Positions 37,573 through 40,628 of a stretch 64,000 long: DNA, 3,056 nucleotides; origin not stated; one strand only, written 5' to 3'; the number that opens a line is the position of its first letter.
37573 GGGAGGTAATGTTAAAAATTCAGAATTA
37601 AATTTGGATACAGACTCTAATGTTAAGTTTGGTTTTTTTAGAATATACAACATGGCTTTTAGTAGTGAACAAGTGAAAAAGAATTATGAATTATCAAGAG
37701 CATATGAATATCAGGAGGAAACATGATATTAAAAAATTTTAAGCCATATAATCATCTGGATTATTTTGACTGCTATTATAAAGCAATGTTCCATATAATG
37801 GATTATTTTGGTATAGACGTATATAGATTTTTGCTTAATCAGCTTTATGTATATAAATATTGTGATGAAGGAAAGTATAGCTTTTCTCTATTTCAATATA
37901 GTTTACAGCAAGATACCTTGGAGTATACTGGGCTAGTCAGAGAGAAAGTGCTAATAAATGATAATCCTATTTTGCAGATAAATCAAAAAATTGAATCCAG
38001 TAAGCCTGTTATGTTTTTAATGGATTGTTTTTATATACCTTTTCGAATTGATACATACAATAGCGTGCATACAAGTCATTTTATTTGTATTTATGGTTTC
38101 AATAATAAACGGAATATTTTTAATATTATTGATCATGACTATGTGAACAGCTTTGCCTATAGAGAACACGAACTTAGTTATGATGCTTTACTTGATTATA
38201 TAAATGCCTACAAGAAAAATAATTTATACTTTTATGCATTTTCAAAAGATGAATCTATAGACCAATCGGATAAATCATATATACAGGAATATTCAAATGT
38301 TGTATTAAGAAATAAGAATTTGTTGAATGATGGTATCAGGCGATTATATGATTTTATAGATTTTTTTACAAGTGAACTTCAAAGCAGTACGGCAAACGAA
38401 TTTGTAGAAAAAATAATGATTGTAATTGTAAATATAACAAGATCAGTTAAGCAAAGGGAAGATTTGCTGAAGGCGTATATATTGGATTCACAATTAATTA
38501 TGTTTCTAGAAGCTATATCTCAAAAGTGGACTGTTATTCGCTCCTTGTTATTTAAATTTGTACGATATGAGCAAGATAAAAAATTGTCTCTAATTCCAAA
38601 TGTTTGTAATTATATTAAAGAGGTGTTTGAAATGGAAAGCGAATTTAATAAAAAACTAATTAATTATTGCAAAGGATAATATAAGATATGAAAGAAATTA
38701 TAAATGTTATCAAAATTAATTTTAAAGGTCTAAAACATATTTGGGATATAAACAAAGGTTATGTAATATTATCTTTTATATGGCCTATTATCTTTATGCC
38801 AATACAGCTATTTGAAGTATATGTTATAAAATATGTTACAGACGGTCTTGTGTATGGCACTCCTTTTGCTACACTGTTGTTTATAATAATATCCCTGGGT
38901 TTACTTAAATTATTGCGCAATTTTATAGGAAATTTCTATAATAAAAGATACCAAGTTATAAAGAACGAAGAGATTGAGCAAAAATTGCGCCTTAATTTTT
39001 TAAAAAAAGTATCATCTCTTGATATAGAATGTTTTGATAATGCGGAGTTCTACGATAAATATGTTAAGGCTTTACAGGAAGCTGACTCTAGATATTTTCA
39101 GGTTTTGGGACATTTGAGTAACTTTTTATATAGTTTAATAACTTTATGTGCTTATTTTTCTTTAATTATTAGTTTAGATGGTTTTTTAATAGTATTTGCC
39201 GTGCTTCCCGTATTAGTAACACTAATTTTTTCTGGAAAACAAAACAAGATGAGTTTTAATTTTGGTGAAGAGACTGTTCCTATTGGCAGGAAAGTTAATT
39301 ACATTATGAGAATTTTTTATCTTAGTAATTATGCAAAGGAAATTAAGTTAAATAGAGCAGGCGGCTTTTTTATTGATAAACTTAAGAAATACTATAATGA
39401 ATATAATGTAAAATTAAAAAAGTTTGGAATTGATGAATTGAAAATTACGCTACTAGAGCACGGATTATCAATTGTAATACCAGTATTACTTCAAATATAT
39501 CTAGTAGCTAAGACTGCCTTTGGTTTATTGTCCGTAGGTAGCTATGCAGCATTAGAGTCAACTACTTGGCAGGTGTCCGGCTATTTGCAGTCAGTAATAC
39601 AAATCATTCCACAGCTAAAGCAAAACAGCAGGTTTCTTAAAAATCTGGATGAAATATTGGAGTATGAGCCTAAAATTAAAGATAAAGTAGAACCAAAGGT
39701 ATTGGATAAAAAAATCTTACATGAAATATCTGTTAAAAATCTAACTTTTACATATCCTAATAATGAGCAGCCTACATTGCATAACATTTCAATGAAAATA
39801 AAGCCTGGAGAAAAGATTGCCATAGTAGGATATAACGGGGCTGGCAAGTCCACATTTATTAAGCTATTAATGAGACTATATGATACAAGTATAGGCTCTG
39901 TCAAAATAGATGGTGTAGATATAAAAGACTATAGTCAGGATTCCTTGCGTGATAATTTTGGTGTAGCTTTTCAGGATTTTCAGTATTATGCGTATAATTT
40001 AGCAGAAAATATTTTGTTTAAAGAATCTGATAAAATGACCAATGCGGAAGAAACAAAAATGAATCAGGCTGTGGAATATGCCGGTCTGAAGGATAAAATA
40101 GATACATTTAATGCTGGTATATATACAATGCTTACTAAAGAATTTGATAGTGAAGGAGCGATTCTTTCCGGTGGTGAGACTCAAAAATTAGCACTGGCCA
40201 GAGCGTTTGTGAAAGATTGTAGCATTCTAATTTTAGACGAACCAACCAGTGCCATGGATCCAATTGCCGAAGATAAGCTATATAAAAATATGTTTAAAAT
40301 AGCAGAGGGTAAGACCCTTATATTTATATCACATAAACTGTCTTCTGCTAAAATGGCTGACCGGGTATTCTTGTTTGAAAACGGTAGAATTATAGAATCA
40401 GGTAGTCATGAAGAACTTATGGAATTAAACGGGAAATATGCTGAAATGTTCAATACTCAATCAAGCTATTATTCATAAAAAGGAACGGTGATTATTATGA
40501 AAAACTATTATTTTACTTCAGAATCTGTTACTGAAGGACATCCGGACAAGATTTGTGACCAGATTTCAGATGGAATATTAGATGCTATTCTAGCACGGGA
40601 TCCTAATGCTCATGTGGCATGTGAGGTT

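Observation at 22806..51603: Hybrid RiPP / acyl-carrier biosynthetic system with two precursors, two radical SAM enzymes, YcaO and a KS/C-domain-free acylation machinery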

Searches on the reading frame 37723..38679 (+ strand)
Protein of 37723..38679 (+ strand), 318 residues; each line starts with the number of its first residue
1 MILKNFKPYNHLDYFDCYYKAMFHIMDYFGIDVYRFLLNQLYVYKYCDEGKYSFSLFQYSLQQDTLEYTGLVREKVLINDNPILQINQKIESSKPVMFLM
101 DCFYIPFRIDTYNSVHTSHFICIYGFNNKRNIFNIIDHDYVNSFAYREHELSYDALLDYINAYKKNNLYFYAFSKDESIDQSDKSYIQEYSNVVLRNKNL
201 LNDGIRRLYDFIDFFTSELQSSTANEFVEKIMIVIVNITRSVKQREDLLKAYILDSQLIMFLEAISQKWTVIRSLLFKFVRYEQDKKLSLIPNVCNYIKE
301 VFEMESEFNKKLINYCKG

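Call 4: search_protein_families(library=pfam, proteins=[window:37723-38679:+], max_evalue=0.01)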
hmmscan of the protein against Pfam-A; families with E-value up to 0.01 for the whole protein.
window:37723-38679:+ (318 aa): 1 family
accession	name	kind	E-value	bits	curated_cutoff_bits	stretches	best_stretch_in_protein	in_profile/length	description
PF14399.12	BtrH_N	-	7.8e-06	26.6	29.7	1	85-138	81-134/134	Butirosin biosynthesis protein H, N-terminal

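Call 7: search_protein_families(library=ncbifam, proteins=[window:37723-38679:+], max_evalue=0.01)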
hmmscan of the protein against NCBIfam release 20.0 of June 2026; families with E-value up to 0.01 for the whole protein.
window:37723-38679:+ (318 aa): 0 families

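Call 14: find_homologous_proteins(query=window:37723-38679:+)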
Query window:37723-38679:+ (318 aa): 8 proteins with E <= 0.001 among 625 candidates.
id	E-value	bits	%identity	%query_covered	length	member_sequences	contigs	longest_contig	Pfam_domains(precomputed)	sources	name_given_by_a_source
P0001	3.9e-206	701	100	100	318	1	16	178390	PF14399.13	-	-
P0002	3.4e-141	488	67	100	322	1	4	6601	PF14399.13,PF13529.14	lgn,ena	-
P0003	5.6e-141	487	67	100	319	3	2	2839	PF14399.13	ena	-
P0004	1.6e-136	473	64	100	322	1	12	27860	PF14399.13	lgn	-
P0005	1.7e-136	473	65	100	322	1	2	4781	PF14399.13,PF13529.14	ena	-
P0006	1.6e-125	437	63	100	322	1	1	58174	PF14399.13,PF13529.14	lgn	-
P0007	9.6e-115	401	58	100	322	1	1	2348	PF14399.13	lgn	-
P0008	9.0e-91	323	48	100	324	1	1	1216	PF14399.13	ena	-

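Call 15: find_encoding_contigs(protein=P0006, flank=10000, max_places=3)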
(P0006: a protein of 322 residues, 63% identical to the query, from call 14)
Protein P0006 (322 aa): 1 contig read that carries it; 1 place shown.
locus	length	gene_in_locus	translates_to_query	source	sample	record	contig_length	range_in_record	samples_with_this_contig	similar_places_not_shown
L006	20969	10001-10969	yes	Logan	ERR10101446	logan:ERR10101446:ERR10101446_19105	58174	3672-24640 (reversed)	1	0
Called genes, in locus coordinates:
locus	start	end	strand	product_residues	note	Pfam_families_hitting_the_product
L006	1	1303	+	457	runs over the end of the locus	PF04055:Radical_SAM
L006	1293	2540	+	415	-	PF00587:tRNA-synt_2b (weak)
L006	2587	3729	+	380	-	PF02771:Acyl-CoA_dh_N, PF02770:Acyl-CoA_dh_M, PF00441:Acyl-CoA_dh_1, PF08028:Acyl-CoA_dh_2 (weak)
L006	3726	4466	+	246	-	PF01012:ETF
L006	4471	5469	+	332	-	PF01012:ETF, PF00766:ETF_alpha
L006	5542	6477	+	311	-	-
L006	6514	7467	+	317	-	-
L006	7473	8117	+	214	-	PF22624:AASDHPPT_N, PF01648:ACPS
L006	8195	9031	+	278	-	-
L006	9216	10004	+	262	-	PF13385:Laminin_G_3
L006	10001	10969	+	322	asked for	PF13529:Peptidase_C39_2 (weak), PF14399:BtrH_N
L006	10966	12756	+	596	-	PF00005:ABC_tran, PF13304:AAA_21 (faint)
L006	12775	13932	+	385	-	PF00438:S-AdoMet_synt_N, PF02772:S-AdoMet_synt_M, PF02773:S-AdoMet_synt_C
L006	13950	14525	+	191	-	PF02357:NusG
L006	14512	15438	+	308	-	-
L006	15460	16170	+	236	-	-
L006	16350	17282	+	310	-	PF00165:HTH_AraC (faint), PF12833:HTH_18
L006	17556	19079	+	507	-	PF04542:Sigma70_r2, PF08281:Sigma70_r4_2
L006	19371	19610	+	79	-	PF11007:CotJA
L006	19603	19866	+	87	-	PF12652:CotJB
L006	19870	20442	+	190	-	PF05067:Mn_catalase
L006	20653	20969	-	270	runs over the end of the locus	PF00950:ABC-3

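Call 16: find_encoding_contigs(protein=P0004, flank=10000, max_places=4)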
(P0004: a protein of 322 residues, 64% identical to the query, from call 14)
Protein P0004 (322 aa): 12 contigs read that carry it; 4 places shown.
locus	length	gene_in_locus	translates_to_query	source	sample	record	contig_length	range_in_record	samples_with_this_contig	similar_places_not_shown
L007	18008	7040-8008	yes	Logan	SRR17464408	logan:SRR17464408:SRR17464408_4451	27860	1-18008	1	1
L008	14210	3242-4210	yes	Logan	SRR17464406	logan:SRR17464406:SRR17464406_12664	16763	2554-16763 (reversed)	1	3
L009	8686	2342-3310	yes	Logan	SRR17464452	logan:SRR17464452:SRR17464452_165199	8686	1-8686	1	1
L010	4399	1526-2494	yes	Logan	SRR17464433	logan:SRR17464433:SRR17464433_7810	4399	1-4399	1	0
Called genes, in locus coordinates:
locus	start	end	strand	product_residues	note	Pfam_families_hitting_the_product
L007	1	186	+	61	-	?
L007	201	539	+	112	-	PF03692:CxxCxxCC (faint)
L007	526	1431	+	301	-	PF14907:NTP_transf_5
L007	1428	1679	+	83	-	PF00550:PP-binding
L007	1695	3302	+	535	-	-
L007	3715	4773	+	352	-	PF14907:NTP_transf_5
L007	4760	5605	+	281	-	-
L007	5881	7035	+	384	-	PF00550:PP-binding (weak), PF13385:Laminin_G_3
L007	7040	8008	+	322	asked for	PF14399:BtrH_N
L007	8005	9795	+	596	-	PF00005:ABC_tran, PF13304:AAA_21 (faint)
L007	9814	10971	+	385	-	PF00438:S-AdoMet_synt_N, PF02772:S-AdoMet_synt_M, PF02773:S-AdoMet_synt_C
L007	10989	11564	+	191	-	PF02357:NusG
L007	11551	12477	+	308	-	-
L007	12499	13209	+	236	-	-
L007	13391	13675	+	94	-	-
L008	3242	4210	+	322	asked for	PF14399:BtrH_N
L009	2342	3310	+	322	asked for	PF14399:BtrH_N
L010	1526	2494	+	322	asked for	PF14399:BtrH_N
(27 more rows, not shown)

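Call 22: find_encoding_contigs(protein=L006:1293-2540:+, flank=10000, max_places=3)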
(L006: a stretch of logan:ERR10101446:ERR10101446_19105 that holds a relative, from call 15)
Protein L006:1293-2540:+ (415 aa): 1 contig read that carries it; 1 place shown.
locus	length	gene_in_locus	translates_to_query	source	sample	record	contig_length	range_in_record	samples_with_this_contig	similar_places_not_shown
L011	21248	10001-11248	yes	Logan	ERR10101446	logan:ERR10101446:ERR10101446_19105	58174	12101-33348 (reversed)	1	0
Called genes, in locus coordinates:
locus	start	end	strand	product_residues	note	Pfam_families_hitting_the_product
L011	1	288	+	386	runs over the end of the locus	PF00070:Pyr_redox (faint), PF00890:FAD_binding_2, PF01134:GIDA (faint), PF01266:DAO, PF01494:FAD_binding_3 (weak), PF01946:Thi4, PF12831:FAD_oxidored, PF13450:NAD_binding_8, +2 more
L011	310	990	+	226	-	-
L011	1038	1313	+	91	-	-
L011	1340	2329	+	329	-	-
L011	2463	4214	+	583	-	PF00501:AMP-binding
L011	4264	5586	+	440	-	PF00291:PALP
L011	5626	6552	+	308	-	-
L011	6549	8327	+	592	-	PF00501:AMP-binding, PF13193:AMP-binding_C (weak), PF00550:PP-binding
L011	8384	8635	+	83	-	-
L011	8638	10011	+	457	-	PF04055:Radical_SAM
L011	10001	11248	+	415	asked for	PF00587:tRNA-synt_2b (weak)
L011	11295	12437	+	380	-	PF02771:Acyl-CoA_dh_N, PF02770:Acyl-CoA_dh_M, PF00441:Acyl-CoA_dh_1, PF08028:Acyl-CoA_dh_2 (weak)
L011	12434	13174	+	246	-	PF01012:ETF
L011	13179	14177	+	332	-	PF01012:ETF, PF00766:ETF_alpha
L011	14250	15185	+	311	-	-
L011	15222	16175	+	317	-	-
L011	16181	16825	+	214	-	PF22624:AASDHPPT_N, PF01648:ACPS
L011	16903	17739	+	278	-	-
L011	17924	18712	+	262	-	PF13385:Laminin_G_3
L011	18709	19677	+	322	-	PF13529:Peptidase_C39_2 (weak), PF14399:BtrH_N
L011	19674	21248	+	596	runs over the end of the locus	PF00005:ABC_tran, PF13304:AAA_21 (faint)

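Call 57: search_solved_structures(query=window:37723-38679:+, max_evalue=1, show_alignments=1)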
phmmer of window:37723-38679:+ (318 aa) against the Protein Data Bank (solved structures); distinct sequences matched with E-value up to 1: 28.
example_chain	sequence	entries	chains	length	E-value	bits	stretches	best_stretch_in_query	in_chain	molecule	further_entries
9zwe_B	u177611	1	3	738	0.078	15.7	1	130-183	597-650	Envelope glycoprotein B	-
9dd7_E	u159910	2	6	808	0.1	15.3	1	130-183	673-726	Glycoprotein B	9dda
9dd6_E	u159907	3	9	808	0.11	15.2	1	130-183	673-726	Glycoprotein B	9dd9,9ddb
9dd8_A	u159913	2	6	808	0.11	15.2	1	130-183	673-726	Glycoprotein B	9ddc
9mw5_A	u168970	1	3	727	0.12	15.1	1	130-183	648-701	Envelope glycoprotein B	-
9mvu_A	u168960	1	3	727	0.12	15.1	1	130-183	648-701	Envelope glycoprotein B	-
2gum_A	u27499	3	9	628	0.15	14.8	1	130-183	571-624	Glycoprotein B | Envelope glycoprotein B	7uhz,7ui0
8rh1_A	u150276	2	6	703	0.15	14.8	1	130-183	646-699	Envelope glycoprotein B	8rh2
9jmb_A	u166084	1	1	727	0.15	14.7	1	130-183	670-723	Glycoprotein B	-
3nw8_B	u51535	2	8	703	0.17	14.5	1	130-183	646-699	Envelope glycoprotein B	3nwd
4l1r_A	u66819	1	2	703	0.17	14.5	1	130-183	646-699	Envelope glycoprotein B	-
3nwf_A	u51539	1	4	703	0.17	14.5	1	130-183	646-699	Envelope glycoprotein B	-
3nwa_B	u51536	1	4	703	0.17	14.5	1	130-183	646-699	Envelope glycoprotein B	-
4hsi_A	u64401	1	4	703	0.17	14.5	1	130-183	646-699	Envelope glycoprotein B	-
9ih8_A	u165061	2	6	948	0.18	14.5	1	130-183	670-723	Envelope glycoprotein B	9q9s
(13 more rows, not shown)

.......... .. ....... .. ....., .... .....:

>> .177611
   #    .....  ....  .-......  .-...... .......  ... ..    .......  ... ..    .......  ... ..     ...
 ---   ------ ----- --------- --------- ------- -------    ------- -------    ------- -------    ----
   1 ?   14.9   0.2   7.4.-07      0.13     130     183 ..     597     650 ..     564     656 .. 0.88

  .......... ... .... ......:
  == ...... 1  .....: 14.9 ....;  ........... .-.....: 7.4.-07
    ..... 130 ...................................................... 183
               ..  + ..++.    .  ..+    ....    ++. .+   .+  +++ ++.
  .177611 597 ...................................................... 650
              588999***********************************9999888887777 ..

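Call 77: predict_structure(alignment_id=A2)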
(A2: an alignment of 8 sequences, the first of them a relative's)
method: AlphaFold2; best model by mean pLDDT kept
length: 318 residues; sequences in the alignment: 8
mean_pLDDT: 79.8   pTM: 0.72
mean pLDDT of the five models: 79.8, 70.8, 61.1, 61.0, 53.8
residues with pLDDT >= 90: 83; 70-90: 189; 50-70: 23; < 50: 23
segments of 3 or more residues with pLDDT < 50: 1-14, 110-115, 141-143
pLDDT, mean of each block of 10 residues (from residue 1): 26 54 80 75 76 75 75 90 90 90 66 58 89 76 63 89 83 87 77 89 84 88 87 81 80 87 93 91 86 92 92 90
secondary structure, 60 per line:
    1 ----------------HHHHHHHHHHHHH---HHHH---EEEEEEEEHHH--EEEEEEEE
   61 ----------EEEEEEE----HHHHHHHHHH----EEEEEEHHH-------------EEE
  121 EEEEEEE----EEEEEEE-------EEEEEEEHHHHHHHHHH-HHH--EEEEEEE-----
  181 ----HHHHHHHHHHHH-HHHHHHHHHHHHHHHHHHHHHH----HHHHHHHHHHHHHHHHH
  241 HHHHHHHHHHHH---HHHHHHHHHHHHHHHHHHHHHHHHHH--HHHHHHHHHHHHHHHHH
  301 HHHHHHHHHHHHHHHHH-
elements in order: H17-29 H33-36 E40-47 E53-60 E71-77 H82-91 E96-101 E118-127 E132-138 E146-152 H153-162 E169-175 H185-196 H198-219 H224-252 H256-281 H284-317

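Call 82: fold_search(model_id=the predicted structure, library=pdb)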
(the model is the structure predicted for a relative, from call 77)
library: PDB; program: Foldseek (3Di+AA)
matches with E <= 10: 272; with E <= 0.001: 15
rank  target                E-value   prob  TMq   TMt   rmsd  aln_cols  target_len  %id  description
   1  7wuw_C                1.4e-07  1.00  0.51  0.49   8.5       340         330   11  Crystal structure of AziU3/U2 from Streptomyces sahachiroi (released 2022-09-07)
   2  8gs1_B                2.6e-07  1.00  0.51  0.50   8.4       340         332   11  Crystal structure of AziU2-U3 complex from Streptomyces sahachiroi NRRL2485 (released 2023-09-06)
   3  9quz                  4.0e-07  1.00  0.53  0.54   7.0       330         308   15  Crystal structure of CtaG from Ruminiclostridium cellulolyticum (P2(1)-small) (released 2025-10-01)
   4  9qvj_A                4.9e-07  1.00  0.52  0.53   7.1       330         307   15  Crystal structure of CtaG from Ruminiclostridium cellulolyticum (P2(1)-medium) (released 2025-10-01)
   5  9qvs                  5.7e-07  1.00  0.53  0.54   6.9       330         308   15  Crystal structure of the CtaG_D144N variant from Ruminiclostridium cellulolyticum (P2(1)-small) (released 2025-10-01)
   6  9qvk                  6.3e-07  1.00  0.54  0.56   6.9       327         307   15  Crystal structure of the CtaG_C11A variant from Ruminiclostridium cellulolyticum (P2(1)-small) (released 2025-10-01)
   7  9qvq_B                1.1e-06  1.00  0.54  0.56   7.0       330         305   16  Crystal structure of the CtaG_H128A variant from Ruminiclostridium cellulolyticum in complex with PHBA (P2(1)-medium) (released 2025-10-01)
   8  8gs1_D                1.4e-06  1.00  0.51  0.48   8.5       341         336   10  Crystal structure of AziU2-U3 complex from Streptomyces sahachiroi NRRL2485 (released 2023-09-06)
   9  9qvo                  1.7e-06  1.00  0.53  0.55   6.9       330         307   14  Crystal structure of the CtaG_H128A variant from Ruminiclostridium cellulolyticum (P2(1)-small) (released 2025-10-01)
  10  9qvp_A                1.9e-06  1.00  0.54  0.56   6.8       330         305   15  Crystal structure of the CtaG_H128A variant from Ruminiclostridium cellulolyticum (P2(1)2(1)2(1)-medium) (released 2025-10-01)
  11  9qvl                  1.0e-05  1.00  0.56  0.56   6.5       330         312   15  Crystal structure of the CtaG_C11A variant from Ruminiclostridium cellulolyticum (P2(1)2(1)2(1)-small) (released 2025-10-01)
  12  7yn1_A                3.2e-05  1.00  0.52  0.48   7.8       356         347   10  Crystal structure of selenomethionine labeled CcbD (released 2023-08-02)
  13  7yn1_B                8.4e-05  1.00  0.57  0.53   7.1       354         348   11  Crystal structure of selenomethionine labeled CcbD (released 2023-08-02)
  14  9dks_A                2.2e-04  1.00  0.54  0.51   7.0       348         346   11  Crystal structure of CcbD C19S mutant complexed with single PCP domain of CcbZ (released 2025-09-17)
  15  7yn2_B                8.3e-04  1.00  0.58  0.53   7.6       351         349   11  Crystal structure of CcbD with methylthiolincosamide (released 2023-08-02)
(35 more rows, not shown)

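Call 85: find_encoding_contigs(protein=L011:310-990:+, flank=10000, max_places=2)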
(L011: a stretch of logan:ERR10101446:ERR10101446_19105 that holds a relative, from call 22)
Protein L011:310-990:+ (226 aa): 1 contig read that carries it; 1 place shown.
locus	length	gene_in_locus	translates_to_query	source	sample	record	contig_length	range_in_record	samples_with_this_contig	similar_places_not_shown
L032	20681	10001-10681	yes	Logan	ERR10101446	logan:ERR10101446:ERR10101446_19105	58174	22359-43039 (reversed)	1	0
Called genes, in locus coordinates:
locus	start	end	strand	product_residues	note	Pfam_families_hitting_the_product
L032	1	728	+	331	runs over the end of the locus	PF01012:ETF, PF00766:ETF_alpha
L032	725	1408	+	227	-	-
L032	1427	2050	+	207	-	-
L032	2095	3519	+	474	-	PF00501:AMP-binding, PF13193:AMP-binding_C (weak)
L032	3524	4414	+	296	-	PF01073:3Beta_HSD (weak), PF01370:Epimerase, PF04321:RmlD_sub_bind, PF13460:NAD_binding_10 (weak), PF16363:GDP_Man_Dehyd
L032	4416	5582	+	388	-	PF04101:Glyco_tran_28_C, PF06722:EryCIII-like_C (weak)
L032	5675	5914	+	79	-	-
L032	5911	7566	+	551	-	-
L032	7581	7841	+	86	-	PF00550:PP-binding (weak)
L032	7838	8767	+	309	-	-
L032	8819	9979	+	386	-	PF00070:Pyr_redox (faint), PF00890:FAD_binding_2, PF01134:GIDA (faint), PF01266:DAO, PF01494:FAD_binding_3 (weak), PF01946:Thi4, PF12831:FAD_oxidored, PF13450:NAD_binding_8, +2 more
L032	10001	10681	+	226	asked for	-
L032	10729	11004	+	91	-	-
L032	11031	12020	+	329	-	-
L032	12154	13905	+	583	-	PF00501:AMP-binding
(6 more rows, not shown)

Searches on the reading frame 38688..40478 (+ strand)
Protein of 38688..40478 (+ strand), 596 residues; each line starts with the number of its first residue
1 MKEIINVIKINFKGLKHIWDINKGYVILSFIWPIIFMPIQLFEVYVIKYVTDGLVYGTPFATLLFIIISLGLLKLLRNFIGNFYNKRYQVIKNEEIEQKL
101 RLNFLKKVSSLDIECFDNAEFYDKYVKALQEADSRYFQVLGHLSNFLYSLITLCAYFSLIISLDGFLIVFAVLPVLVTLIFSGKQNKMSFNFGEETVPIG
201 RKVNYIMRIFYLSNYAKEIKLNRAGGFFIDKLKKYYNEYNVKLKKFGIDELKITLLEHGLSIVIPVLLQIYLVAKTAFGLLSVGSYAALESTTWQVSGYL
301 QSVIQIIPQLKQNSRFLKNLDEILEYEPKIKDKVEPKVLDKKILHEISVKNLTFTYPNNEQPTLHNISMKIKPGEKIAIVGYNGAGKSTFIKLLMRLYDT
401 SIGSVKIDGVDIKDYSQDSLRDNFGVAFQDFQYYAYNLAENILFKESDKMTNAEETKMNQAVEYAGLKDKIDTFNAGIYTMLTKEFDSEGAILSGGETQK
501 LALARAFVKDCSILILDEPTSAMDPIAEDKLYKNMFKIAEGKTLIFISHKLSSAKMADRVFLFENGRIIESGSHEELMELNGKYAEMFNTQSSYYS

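Call 4: search_protein_families(library=pfam, proteins=[window:38688-40478:+], max_evalue=0.01)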
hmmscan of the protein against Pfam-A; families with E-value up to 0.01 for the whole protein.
window:38688-40478:+ (596 aa): 5 families
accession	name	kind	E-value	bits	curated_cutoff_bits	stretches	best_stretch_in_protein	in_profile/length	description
PF00005.33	ABC_tran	-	3.6e-31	109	25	1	364-521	1-137/137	ABC transporter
PF13304.12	AAA_21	-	3.4e-08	34.3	27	1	498-549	243-298/304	AAA domain, putative AbiEii toxin, Type IV TA system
PF13175.12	AAA_15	-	0.0013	18.9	32.1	1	366-461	16-112/374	AAA ATPase domain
PF02463.25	SMC_N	-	0.0016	18.3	40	0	377-560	27-208/220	RecF/RecN/SMC N terminal domain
PF13555.12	AAA_29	-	0.0032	17.6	27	0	365-391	13-39/61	P-loop containing region of AAA domain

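Call 7: search_protein_families(library=ncbifam, proteins=[window:38688-40478:+], max_evalue=0.01)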
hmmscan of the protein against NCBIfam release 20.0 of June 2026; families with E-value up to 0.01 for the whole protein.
window:38688-40478:+ (596 aa): 190 families (the best 25 are shown)
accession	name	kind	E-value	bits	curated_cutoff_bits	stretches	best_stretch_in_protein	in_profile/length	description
TIGR03375.1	type_I_sec_LssB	subfamily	8.2e-72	242.5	693.1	1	215-580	335-691/696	type I secretion system permease/ATPase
TIGR02203.1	MsbA_lipidA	equivalog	5.3e-70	236.5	602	1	38-591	28-569/572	lipid A export permease/ATP-binding protein MsbA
NF010178.0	PRK13657.1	equivalog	3e-67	227.4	733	1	260-591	252-570/588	glucan ABC transporter ATP-binding protein/ permease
TIGR02204.1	MsbA_rel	hypoth_equivalog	6.2e-66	223.3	780.4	1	280-590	271-574/576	ABC transporter, permease/ATP-binding protein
TIGR01846.1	type_I_sec_HlyB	subfamily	5.9e-65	219.9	725.55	1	264-592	378-693/694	type I secretion system permease/ATPase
NF045513.1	HepA_fam_ABC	equivalog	2e-63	214.8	725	1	60-591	90-609/610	heterocyst formation ABC transporter subunit HepA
NF008364.0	PRK11160.1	equivalog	1.1e-62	212.5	630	1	98-588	93-572/575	heme ABC transporter ATP-binding protein/permease CydC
TIGR03797.1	NHLM_micro_ABC2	equivalog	2.9e-62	211.1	709.4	1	147-591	261-685/686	NHLP bacteriocin export ABC transporter permease/ATPase subunit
TIGR03796.1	NHLM_micro_ABC1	equivalog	3.4e-62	210.7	853.3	1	60-587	190-708/710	NHLP family bacteriocin export ABC transporter peptidase/permease/ATPase subunit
NF008381.0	PRK11176.1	equivalog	4.7e-62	210.2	867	1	279-591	277-579/582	lipid A ABC transporter ATP-binding protein/permease MsbA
TIGR00958.1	3a01208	subfamily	4.2e-56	190.6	874.6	1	294-587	428-710/711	antigen peptide transporter 2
NF052233.1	CphA_assoc_ABC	equivalog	4.3e-56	190.7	880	1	254-592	421-744/766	cyanophycin metabolism-associated ABC transporter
TIGR01193.1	bacteriocin_ABC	subfamily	1e-55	189.5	523.85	1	22-589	154-707/708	peptide cleavage/export ABC transporter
TIGR01192.1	chvA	subfamily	7e-54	183.4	585.4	1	260-590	252-569/585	glucan export ABC transporter ATP-binding protein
TIGR02857.1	CydD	equivalog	9.4e-54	183.2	435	1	317-561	294-527/529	thiol reductant ABC exporter subunit CydD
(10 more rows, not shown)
